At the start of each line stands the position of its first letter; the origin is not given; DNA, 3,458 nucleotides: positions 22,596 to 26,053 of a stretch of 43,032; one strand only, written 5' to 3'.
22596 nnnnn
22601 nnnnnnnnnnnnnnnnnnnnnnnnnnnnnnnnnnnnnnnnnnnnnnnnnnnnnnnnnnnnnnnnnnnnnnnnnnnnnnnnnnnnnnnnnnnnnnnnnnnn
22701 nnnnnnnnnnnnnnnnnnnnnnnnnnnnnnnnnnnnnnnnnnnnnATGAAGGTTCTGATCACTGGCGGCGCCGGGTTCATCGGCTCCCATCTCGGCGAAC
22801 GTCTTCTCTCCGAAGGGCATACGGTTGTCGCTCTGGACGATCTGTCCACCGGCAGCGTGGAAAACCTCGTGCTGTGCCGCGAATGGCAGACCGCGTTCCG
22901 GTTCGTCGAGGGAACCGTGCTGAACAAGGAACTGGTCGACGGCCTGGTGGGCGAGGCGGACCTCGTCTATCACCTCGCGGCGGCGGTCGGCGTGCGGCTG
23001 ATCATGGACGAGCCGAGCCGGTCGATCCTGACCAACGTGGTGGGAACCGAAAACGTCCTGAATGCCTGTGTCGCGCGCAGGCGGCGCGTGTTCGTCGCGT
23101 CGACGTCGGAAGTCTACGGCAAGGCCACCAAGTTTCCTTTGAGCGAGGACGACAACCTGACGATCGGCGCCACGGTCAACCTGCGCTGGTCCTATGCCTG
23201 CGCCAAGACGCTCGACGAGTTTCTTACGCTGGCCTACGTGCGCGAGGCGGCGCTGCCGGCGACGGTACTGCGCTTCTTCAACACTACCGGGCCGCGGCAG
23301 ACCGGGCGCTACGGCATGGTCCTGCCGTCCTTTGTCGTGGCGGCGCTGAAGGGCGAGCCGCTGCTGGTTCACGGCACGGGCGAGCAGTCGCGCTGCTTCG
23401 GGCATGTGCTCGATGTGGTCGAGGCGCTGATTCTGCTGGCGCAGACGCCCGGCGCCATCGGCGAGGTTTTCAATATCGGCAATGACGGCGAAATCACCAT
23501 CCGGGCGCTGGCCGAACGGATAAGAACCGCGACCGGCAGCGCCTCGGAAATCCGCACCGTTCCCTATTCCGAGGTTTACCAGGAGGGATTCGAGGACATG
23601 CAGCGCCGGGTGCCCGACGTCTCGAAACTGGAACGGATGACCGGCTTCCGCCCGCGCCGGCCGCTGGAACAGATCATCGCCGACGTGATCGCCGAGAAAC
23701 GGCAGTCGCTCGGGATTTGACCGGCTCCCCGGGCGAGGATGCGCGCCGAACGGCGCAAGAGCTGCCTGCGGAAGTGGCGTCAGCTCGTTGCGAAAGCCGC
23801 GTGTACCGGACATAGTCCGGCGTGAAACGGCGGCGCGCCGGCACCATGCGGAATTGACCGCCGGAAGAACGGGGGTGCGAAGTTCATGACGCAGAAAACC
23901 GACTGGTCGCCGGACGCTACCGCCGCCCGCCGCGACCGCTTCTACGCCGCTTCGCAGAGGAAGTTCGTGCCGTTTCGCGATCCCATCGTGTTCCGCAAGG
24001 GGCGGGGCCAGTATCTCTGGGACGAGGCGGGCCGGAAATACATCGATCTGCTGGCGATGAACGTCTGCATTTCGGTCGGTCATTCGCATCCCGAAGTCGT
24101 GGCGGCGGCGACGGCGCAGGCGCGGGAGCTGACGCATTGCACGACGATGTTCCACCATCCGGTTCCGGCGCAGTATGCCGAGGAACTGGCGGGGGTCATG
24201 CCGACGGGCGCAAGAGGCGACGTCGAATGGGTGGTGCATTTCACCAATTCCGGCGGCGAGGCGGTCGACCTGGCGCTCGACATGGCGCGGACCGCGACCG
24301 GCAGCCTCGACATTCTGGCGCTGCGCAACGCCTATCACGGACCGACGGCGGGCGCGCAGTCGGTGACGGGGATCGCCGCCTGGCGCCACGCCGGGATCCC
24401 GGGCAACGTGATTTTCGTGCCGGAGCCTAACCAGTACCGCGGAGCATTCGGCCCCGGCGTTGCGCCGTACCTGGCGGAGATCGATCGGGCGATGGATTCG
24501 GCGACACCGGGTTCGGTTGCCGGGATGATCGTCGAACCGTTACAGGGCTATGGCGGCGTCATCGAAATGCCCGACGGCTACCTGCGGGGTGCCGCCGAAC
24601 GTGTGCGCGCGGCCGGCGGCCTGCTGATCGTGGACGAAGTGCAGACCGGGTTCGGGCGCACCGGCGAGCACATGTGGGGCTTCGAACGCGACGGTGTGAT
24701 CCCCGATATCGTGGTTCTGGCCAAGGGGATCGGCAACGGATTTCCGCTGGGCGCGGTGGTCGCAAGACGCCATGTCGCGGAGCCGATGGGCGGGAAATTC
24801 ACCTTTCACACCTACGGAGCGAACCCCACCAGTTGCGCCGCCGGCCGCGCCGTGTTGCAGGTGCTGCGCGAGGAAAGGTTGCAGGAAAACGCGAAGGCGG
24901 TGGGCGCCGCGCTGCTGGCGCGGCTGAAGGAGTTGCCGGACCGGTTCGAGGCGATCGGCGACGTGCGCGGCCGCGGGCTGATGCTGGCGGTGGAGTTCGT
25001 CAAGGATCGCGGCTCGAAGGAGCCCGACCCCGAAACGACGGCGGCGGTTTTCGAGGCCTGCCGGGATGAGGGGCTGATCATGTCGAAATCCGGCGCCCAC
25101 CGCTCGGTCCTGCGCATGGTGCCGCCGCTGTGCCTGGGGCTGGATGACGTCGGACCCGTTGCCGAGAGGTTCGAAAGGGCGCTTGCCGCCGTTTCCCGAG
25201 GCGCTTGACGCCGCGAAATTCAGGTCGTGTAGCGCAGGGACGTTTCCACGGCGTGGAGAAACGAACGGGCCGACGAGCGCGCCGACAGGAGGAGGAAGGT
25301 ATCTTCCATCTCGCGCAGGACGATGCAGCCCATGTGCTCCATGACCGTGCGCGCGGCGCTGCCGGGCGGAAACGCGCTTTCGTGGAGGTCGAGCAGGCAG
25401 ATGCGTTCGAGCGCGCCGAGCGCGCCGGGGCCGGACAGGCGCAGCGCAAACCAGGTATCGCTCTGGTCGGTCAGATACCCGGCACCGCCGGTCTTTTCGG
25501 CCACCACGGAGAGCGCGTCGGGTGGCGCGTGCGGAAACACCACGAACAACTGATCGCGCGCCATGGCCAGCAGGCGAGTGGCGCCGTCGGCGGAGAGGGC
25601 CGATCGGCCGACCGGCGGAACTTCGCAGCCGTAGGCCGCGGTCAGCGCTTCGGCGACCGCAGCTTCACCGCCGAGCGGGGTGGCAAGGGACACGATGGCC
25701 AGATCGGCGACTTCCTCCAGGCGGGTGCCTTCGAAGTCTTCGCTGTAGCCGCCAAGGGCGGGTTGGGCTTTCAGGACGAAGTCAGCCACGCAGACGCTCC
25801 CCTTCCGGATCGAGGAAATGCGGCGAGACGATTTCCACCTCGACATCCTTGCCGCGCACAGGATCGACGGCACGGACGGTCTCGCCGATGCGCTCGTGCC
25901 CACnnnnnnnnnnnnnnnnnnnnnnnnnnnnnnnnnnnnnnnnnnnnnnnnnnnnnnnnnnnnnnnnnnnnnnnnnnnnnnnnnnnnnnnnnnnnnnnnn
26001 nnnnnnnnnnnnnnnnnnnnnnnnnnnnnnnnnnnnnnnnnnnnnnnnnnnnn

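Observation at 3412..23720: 20-kb glycan locus organised around lipid-linked sugar donors (polyprenyl-P GT2, flippase-like proteins, GT-C-like transferases) rather than a classical Wzy/ABC O-antigen design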

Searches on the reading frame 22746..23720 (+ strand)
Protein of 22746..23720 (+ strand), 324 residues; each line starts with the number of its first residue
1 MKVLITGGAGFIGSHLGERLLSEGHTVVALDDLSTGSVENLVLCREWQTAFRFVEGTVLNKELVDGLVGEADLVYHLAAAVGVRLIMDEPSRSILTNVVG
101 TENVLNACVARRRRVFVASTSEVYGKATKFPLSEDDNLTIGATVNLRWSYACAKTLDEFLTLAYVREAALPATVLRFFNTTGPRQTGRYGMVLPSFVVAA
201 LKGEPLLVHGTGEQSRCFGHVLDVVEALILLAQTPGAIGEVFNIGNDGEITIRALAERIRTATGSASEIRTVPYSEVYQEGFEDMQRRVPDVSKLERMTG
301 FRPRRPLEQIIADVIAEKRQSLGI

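Call 6: search_protein_families(library=pfam, proteins=[window:22746-23720:+], max_evalue=0.01)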
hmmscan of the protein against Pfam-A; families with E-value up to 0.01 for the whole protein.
window:22746-23720:+ (324 aa): 8 families
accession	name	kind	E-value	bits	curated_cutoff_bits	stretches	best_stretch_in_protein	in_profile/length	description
PF16363.11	GDP_Man_Dehyd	-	1.8e-53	182.6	27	1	4-313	1-331/332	GDP-mannose 4,6 dehydratase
PF01370.27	Epimerase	-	4.2e-53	180.6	20.9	1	3-245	1-240/240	NAD dependent epimerase/dehydratase family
PF02719.21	Polysacc_synt_2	-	9.9e-14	51.6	20.2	1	3-118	1-125/293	Polysaccharide biosynthesis protein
PF01073.25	3Beta_HSD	-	2e-13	50.5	22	1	4-132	1-129/280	3-beta hydroxysteroid dehydrogenase/isomerase family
PF07993.18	NAD_binding_4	-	1.5e-12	47.7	20.1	1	59-189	77-216/258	Male sterility protein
PF04321.23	RmlD_sub_bind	-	2.3e-10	40.4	27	1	1-304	1-272/287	RmlD substrate binding domain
PF13460.12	NAD_binding_10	-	1.2e-05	25.7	27.2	1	7-184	1-150/184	NAD(P)H-binding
PF00106.31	adh_short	-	0.0063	16.5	26.6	1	3-71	3-71/195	short chain dehydrogenase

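Call 8: search_protein_families(library=ncbifam, proteins=[window:22746-23720:+], max_evalue=0.001)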
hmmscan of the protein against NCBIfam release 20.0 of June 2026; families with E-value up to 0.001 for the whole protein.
window:22746-23720:+ (324 aa): 30 families (the best 25 are shown)
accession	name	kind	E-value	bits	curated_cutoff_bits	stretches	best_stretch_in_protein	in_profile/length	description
TIGR04180.1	EDH_00030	hypoth_equivalog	4.1e-49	167.2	475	1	3-304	1-295/297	NAD-dependent 4,6-dehydratase LegB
NF008872.0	PRK11908.1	equivalog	4.4e-39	134.5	294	1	1-319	2-336/349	bifunctional UDP-4-keto-pentose/UDP-xylose synthase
TIGR01181.1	dTDP_gluc_dehyt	equivalog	1.7e-37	129.2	365.1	1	2-315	1-308/321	dTDP-glucose 4,6-dehydratase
NF005998.1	PRK08125.1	equivalog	1.7e-35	122.5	777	1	2-315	317-646/649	bifunctional UDP-4-amino-4-deoxy-L-arabinose formyltransferase/UDP-glucuronic acid oxidase ArnA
TIGR01179.1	galE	equivalog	2.8e-35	121.7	262.3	1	2-315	1-322/332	UDP-glucose 4-epimerase GalE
NF011728.1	PRK15181.1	equivalog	1.3e-24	86.9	760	1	3-252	18-271/348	Vi polysaccharide biosynthesis UDP-N-acetylglucosaminuronic acid C-4 epimerase TviC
TIGR02197.1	heptose_epim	equivalog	2e-23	83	274.6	1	3-315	1-310/316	ADP-glyceromanno-heptose 6-epimerase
NF007582.0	PRK10217.1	equivalog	5.1e-23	81.7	698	1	2-250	3-257/355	dTDP-glucose 4,6-dehydratase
NF007490.0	PRK10084.1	subfamily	3e-21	75.8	649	1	1-250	1-264/361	dTDP-glucose 4,6-dehydratase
NF042422.1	oxyalk_red_OleD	equivalog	1.3e-18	67.5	580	1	1-281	1-268/329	2-alkyl-3-oxoalkanoate reductase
NF007956.0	PRK10675.1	subfamily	8.3e-17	61.3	394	1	1-190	1-190/338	UDP-glucose 4-epimerase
TIGR03466.1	HpnA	hypoth_equivalog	9.3e-16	57.6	367.65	1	1-282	1-265/327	hopanoid-associated sugar epimerase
NF043036.1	ErythonDh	equivalog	2.7e-15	56.4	325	1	1-177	1-176/321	D-erythronate dehydrogenase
NF041015.1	UDPsulfquin_syn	equivalog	3e-15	56.1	575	2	189-316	235-361/384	UDP-sulfoquinovose synthase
NF047922.1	GDPFucSynFcl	equivalog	1.9e-14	53.8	500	1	71-313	54-296/308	GDP-L-fucose synthase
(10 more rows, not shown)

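Call 51: search_solved_structures(query=window:22746-23720:+, max_evalue=1e-25)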
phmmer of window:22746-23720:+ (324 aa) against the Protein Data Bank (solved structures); distinct sequences matched with E-value up to 1e-25: 39.
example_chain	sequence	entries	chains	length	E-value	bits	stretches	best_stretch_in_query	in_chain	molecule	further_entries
4lk3_A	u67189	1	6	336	1.2e-51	179.2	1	2-315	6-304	UDP-glucuronic acid decarboxylase 1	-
4gll_A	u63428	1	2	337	1.6e-51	178.7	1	2-315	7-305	UDP-glucuronic acid decarboxylase 1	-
2b69_A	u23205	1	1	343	1.7e-51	178.6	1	2-315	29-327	UDP-glucuronate decarboxylase 1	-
4m55_A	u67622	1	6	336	2.2e-51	178.3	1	2-315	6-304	UDP-glucuronic acid decarboxylase 1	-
8vr2_A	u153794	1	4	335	4.1e-43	151.1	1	2-309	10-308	NAD-dependent epimerase/dehydratase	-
6h0p_A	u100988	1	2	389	7.8e-39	137.1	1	3-315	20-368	UDP-D-apiose/UDP-D-xylose synthase 1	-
6h0n_A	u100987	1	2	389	1.1e-38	136.5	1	3-315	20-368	UDP-D-apiose/UDP-D-xylose synthase 1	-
6wjb_A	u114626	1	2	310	3.1e-34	122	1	2-266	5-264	NAD-dependent epimerase/dehydratase family protein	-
4zrm_A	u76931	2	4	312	7.1e-34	120.8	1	1-311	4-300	UDP-glucose 4-epimerase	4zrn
6wj9_A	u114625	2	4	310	1.5e-33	119.7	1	2-266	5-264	NAD-dependent epimerase/dehydratase family protein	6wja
6bwl_A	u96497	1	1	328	6.3e-33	117.7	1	1-270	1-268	Pal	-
8rdg_A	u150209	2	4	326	5.2e-32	114.7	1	1-304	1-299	SDR family NAD(P)-dependent oxidoreductase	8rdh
9v5h_G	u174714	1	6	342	5.3e-32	114.6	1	1-313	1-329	Bifunctional polymyxin resistance protein ArnA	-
2bll_A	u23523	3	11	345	5.5e-32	114.6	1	1-313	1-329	PROTEIN YFBG | UDP-4-amino-4-deoxy-L-arabinose formyltransferase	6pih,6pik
6kv9_A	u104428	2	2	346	1.1e-31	113.6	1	3-322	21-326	MoeE5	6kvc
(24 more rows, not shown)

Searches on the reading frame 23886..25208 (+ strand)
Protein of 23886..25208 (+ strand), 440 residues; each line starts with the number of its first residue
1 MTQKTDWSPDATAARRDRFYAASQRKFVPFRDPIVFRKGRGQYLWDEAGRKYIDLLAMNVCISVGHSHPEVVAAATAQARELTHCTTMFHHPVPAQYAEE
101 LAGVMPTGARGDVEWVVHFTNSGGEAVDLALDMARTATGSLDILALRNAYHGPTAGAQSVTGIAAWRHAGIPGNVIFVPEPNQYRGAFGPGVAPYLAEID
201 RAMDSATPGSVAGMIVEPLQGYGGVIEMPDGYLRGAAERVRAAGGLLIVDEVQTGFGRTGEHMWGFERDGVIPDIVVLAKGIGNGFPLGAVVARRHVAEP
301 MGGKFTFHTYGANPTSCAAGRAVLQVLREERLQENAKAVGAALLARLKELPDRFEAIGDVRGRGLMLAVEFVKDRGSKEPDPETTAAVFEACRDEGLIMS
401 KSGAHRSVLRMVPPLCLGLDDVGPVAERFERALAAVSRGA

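Call 6: search_protein_families(library=pfam, proteins=[window:23886-25208:+], max_evalue=0.01)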
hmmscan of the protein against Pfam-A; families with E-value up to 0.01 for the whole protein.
window:23886-25208:+ (440 aa): 1 family
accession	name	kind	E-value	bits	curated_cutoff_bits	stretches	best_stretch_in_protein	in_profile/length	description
PF00202.27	Aminotran_3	-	5.7e-88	295.7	30.5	1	34-433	11-403/403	Aminotransferase class-III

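Call 8: search_protein_families(library=ncbifam, proteins=[window:23886-25208:+], max_evalue=0.001)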
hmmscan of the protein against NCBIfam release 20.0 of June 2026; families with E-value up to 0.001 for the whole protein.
window:23886-25208:+ (440 aa): 69 families (the best 25 are shown)
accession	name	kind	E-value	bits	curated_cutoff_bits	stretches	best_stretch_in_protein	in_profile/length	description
NF004800.0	PRK06149.1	equivalog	5.1e-115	385.6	973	1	9-433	546-968/972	aminotransferase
NF004799.0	PRK06148.1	subfamily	6.6e-109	365.3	1128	1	27-437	601-1012/1015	hypothetical protein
NF005993.0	PRK08117.1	subfamily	7e-89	298.4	574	1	34-436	27-430/433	aspartate aminotransferase family protein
NF006228.0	PRK08360.1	equivalog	2.8e-87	293.2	608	1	32-439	23-430/443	aspartate aminotransferase family protein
NF004426.0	PRK05769.1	equivalog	3e-87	293.2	552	1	32-433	36-437/441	acetyl ornithine aminotransferase family protein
NF005393.0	PRK06938.1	subfamily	1.1e-82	277.9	671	1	24-437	41-466/469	diaminobutyrate--2-oxoglutarate transaminase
NF002874.0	PRK03244.1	equivalog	1.1e-80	271.4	457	1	33-436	26-395/399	acetylornithine transaminase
NF004718.0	PRK06062.1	subfamily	9.9e-78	261.7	472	1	31-437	37-450/454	hypothetical protein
NF006368.0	PRK08593.1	equivalog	5.7e-77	259.2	570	1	33-439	27-435/448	aspartate aminotransferase family protein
TIGR00707.1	argD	subfamily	2.9e-75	253.4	410.05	1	31-433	8-380/381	acetylornithine/succinylornithine family transaminase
NF002325.0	PRK01278.1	subfamily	7.5e-74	248.7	372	1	31-437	12-390/395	acetylornithine transaminase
NF004714.0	PRK06058.1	subfamily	1.7e-73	247.8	639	1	33-418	43-429/447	4-aminobutyrate--2-oxoglutarate transaminase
NF005683.0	PRK07481.1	subfamily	2.7e-73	247.5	575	1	29-437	25-451/453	hypothetical protein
NF005692.0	PRK07495.1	equivalog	1.7e-72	244.4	724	1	38-434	28-420/425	4-aminobutyrate--2-oxoglutarate transaminase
NF005386.0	PRK06931.1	equivalog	8.8e-70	235.6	753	1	23-435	31-454/461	diaminobutyrate--2-oxoglutarate transaminase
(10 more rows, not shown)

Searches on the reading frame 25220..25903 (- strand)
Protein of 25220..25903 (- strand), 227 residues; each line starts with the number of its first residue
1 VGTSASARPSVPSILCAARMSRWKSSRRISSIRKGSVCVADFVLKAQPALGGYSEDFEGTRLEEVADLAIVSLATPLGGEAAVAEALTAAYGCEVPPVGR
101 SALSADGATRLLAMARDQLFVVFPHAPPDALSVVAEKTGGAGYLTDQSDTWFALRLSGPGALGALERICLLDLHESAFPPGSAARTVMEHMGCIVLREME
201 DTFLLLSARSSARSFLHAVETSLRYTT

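Call 6: search_protein_families(library=pfam, proteins=[window:25220-25903:-], max_evalue=0.01)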
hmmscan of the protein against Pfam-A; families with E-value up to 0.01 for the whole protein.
window:25220-25903:- (227 aa): 1 family
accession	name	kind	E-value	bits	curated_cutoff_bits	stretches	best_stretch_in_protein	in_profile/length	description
PF04268.17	SoxG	-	1.2e-05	25.9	21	1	80-216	6-143/152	Sarcosine oxidase, gamma subunit family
